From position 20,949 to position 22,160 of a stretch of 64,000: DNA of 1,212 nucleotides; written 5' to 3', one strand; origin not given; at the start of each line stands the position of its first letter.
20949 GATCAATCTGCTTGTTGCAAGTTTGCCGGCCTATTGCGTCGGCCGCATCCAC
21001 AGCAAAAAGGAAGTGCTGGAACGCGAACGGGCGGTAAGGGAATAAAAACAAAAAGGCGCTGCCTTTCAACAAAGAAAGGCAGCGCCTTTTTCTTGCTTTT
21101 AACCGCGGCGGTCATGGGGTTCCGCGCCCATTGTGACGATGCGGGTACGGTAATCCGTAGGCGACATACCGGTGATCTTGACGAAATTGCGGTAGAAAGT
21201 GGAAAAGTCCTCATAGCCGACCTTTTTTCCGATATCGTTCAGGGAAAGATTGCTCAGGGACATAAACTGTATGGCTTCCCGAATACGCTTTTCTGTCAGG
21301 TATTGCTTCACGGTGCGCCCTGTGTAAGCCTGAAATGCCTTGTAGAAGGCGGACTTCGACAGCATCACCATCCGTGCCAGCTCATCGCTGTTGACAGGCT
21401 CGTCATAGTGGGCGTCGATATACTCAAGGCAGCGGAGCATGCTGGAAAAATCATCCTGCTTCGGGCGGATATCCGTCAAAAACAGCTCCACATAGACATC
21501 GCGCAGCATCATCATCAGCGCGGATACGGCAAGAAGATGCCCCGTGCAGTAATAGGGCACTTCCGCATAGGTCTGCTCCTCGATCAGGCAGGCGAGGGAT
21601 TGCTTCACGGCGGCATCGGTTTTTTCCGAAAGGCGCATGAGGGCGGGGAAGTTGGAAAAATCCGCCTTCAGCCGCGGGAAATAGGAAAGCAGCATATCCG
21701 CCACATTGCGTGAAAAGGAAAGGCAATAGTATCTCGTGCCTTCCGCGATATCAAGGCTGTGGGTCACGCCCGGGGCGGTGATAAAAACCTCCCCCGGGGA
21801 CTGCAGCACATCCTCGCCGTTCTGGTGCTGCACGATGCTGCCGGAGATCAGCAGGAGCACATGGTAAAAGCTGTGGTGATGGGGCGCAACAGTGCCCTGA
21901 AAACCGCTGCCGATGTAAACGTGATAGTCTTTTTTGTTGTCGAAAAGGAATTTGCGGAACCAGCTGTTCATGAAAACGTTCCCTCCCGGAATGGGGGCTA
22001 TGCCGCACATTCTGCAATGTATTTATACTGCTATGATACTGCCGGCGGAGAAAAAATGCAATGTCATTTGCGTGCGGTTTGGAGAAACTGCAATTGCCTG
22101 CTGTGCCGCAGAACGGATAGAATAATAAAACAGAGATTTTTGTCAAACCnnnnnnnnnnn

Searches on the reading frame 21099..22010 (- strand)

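Call 68: search_protein_families(library=pfam, proteins=[window:21099-22010:-], max_evalue=0.0001)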
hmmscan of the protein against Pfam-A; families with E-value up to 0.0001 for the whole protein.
window:21099-22010:- (303 aa): 4 families
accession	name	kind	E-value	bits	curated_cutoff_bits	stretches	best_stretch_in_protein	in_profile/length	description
PF12833.13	HTH_18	-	4.1e-20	72.3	33.6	1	211-290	1-80/80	Helix-turn-helix domain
PF00165.29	HTH_AraC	-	1.2e-15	57.6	26.6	2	253-289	7-42/42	Bacterial regulatory helix-turn-helix proteins, AraC family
PF02311.25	AraC_binding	-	2.6e-10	40.6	21.1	1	41-146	16-116/135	AraC-like ligand binding domain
PF14525.12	AraC_binding_2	-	3e-06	27.5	27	1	32-107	38-112/173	AraC-binding-like domain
